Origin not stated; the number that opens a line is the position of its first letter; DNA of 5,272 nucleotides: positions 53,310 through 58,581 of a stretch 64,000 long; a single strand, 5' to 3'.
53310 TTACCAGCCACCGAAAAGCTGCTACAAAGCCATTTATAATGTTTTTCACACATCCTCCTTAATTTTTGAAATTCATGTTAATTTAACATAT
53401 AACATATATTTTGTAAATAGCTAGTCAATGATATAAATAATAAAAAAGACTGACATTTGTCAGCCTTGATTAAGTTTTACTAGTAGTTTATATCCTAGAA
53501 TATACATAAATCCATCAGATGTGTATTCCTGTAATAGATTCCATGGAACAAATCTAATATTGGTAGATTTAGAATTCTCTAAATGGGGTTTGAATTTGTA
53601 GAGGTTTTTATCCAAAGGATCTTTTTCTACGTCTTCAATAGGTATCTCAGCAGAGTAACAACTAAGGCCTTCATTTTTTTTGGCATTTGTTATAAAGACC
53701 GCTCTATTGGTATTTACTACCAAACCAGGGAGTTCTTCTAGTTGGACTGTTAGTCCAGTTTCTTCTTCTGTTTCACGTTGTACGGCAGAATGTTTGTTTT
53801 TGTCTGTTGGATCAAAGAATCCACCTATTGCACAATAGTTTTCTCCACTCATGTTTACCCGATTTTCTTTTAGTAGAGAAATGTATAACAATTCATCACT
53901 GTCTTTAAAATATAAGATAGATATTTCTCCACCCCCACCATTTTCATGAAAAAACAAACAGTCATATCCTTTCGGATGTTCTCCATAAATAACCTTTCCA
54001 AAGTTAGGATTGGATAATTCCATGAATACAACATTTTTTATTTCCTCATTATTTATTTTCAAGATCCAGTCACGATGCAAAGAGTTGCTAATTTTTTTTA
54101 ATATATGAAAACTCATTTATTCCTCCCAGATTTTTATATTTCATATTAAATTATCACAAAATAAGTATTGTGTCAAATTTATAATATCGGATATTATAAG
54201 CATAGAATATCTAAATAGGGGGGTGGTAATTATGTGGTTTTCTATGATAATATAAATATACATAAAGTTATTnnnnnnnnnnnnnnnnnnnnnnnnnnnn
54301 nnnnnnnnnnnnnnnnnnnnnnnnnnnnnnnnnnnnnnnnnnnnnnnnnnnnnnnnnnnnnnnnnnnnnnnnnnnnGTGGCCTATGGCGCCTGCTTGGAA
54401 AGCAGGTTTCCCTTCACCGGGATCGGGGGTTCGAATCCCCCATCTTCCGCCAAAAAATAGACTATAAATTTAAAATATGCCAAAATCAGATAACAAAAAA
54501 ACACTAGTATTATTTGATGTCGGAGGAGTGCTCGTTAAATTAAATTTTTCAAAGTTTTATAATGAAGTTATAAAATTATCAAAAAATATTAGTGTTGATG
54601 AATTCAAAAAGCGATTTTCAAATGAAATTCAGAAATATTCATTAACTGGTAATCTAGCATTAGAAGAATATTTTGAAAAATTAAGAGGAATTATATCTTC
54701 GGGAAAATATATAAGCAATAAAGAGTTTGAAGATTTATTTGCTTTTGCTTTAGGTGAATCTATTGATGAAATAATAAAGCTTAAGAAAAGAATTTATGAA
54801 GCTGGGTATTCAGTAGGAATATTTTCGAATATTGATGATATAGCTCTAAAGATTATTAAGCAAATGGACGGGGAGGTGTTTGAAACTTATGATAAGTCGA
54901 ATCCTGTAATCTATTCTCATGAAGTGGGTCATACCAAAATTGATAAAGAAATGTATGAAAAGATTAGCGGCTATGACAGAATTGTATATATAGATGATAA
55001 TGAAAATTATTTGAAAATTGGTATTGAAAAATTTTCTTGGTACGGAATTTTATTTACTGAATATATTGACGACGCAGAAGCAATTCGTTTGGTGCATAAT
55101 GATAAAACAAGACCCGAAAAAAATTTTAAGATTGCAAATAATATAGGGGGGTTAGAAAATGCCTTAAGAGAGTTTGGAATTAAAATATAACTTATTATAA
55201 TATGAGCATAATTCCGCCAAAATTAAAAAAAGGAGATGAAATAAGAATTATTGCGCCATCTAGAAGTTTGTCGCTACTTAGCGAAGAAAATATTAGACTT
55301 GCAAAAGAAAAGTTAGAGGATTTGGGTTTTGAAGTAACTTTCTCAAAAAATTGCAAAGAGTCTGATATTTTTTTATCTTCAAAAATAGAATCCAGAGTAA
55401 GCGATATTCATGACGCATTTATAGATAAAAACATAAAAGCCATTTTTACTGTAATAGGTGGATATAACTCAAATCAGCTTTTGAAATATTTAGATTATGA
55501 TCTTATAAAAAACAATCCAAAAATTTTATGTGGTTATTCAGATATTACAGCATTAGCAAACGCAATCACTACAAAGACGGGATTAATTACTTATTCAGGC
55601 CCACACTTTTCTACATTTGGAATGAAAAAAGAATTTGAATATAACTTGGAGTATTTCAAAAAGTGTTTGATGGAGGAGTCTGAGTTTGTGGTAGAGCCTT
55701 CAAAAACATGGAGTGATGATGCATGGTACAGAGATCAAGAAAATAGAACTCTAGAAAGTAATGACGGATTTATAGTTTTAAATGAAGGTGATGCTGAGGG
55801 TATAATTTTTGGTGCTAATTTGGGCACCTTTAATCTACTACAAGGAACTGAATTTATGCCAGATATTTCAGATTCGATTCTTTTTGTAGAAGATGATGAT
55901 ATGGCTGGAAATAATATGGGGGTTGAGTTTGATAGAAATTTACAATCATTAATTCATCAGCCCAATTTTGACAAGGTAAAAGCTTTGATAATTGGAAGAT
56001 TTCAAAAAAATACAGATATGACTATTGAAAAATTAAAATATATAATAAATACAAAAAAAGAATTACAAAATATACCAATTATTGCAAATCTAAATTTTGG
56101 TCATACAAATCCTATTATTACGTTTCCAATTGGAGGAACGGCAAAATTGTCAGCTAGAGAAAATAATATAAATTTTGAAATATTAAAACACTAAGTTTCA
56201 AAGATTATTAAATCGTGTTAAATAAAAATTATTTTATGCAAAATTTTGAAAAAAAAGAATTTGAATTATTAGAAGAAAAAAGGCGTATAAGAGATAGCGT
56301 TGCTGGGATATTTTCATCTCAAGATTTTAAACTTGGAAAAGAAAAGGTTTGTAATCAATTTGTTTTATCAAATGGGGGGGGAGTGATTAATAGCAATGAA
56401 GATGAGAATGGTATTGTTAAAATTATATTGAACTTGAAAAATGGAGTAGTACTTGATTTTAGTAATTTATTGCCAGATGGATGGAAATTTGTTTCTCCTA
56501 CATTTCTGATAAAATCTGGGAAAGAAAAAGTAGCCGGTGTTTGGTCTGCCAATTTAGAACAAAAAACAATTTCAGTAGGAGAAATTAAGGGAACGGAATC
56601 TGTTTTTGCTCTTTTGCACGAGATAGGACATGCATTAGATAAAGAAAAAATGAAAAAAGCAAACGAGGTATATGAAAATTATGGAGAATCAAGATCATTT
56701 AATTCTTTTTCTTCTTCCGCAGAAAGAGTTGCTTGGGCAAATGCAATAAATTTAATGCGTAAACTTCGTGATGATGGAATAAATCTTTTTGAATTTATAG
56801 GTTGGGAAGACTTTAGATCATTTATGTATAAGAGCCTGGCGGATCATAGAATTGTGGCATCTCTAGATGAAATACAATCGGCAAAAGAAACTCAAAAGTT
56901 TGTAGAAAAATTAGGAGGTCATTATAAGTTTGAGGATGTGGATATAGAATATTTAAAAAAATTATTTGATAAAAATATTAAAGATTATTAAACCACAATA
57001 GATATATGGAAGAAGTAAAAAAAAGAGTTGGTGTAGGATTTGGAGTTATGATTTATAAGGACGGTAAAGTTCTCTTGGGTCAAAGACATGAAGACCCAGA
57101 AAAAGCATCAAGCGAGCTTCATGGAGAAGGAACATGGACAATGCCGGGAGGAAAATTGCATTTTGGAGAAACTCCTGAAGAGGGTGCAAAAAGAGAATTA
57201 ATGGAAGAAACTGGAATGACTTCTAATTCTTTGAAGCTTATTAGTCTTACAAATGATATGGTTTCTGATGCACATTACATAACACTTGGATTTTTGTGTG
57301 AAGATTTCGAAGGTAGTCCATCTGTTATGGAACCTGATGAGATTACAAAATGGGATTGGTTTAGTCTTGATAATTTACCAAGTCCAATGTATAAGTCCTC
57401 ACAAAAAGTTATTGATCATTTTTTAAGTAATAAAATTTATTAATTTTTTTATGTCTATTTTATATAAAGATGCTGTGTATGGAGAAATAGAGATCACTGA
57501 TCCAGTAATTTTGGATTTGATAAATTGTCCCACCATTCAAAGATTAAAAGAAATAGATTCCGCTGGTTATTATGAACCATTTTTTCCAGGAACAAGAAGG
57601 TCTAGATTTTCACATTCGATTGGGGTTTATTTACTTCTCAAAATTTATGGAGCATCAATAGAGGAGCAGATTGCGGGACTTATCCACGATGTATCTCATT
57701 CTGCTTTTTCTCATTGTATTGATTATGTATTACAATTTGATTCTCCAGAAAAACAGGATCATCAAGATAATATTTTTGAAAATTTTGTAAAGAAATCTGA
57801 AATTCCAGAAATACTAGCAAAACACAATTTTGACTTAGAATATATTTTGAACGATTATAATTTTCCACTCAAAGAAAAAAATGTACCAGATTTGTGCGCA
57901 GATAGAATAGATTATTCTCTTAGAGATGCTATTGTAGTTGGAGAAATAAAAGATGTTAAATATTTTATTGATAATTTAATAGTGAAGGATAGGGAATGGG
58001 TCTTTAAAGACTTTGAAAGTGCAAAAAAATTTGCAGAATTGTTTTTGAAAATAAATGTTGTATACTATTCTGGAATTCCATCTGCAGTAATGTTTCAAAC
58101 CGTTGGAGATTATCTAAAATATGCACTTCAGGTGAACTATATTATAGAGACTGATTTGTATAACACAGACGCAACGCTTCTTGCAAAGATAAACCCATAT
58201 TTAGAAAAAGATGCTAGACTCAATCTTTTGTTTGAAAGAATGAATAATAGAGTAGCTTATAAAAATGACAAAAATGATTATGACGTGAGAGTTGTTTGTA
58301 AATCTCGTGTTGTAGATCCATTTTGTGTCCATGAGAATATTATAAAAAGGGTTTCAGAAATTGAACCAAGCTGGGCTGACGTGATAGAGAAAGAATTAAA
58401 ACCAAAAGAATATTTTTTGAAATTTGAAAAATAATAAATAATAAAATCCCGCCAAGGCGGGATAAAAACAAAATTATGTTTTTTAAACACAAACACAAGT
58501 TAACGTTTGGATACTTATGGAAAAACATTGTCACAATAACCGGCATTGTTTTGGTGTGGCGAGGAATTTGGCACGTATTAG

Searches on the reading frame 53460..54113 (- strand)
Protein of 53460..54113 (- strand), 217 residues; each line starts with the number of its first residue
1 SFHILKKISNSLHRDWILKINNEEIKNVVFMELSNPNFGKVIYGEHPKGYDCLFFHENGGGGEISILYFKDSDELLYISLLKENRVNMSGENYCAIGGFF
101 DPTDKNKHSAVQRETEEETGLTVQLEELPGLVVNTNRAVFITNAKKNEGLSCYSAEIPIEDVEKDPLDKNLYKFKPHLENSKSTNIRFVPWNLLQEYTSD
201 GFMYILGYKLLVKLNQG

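Call 36: search_protein_families(library=pfam, proteins=[window:53460-54113:-], max_evalue=0.001)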
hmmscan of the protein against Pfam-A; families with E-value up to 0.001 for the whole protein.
window:53460-54113:- (217 aa): 1 family
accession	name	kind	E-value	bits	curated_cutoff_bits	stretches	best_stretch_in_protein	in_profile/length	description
PF00293.34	NUDIX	-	0.0001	22.8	21.1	1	78-128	17-65/134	NUDIX domain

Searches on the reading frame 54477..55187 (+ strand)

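Call 36: search_protein_families(library=pfam, proteins=[window:54477-55187:+], max_evalue=0.001)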
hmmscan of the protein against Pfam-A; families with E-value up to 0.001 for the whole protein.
window:54477-55187:+ (237 aa): 1 family
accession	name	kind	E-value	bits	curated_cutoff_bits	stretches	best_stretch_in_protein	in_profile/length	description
PF00702.32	Hydrolase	-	0.00039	21.3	26.4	1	10-163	3-163/191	haloacid dehalogenase-like hydrolase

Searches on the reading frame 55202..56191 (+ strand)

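Call 36: search_protein_families(library=pfam, proteins=[window:55202-56191:+], max_evalue=0.001)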
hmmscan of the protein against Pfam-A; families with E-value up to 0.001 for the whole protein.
window:55202-56191:+ (330 aa): 2 families
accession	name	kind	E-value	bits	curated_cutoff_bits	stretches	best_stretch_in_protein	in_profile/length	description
PF02016.21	Peptidase_S66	-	5.3e-37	127.1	25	1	14-133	1-121/121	LD-carboxypeptidase N-terminal domain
PF17676.7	Peptidase_S66C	-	2.1e-25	90.1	23.7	1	199-316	1-120/120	LD-carboxypeptidase C-terminal domain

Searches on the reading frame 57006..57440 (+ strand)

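Call 69: search_protein_families(library=pfam, proteins=[window:57006-57440:+], max_evalue=0.01)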
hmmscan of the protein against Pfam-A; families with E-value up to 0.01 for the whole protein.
window:57006-57440:+ (145 aa): 2 families
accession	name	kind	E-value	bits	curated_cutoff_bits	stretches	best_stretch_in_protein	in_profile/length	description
PF00293.34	NUDIX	-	8e-22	78.1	21.1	1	10-139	4-134/134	NUDIX domain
PF14815.12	NUDIX_4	-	0.00048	20.3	35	1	13-125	3-99/113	NUDIX domain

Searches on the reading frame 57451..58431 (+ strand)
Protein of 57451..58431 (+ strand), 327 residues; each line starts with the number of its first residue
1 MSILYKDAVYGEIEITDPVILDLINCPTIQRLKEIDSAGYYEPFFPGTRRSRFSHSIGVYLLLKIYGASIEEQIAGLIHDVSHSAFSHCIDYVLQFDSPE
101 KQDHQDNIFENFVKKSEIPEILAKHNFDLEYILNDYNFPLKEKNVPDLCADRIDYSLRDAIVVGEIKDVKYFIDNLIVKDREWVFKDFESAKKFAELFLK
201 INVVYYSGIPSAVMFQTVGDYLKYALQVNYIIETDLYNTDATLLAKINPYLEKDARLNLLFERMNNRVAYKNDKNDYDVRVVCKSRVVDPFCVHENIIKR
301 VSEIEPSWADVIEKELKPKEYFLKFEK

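Call 36: search_protein_families(library=pfam, proteins=[window:57451-58431:+], max_evalue=0.001)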
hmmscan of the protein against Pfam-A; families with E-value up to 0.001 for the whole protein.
window:57451-58431:+ (327 aa): 1 family
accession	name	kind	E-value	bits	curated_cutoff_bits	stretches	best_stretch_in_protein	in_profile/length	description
PF01966.28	HD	-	3.3e-06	27.8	22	1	52-154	1-111/116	HD domain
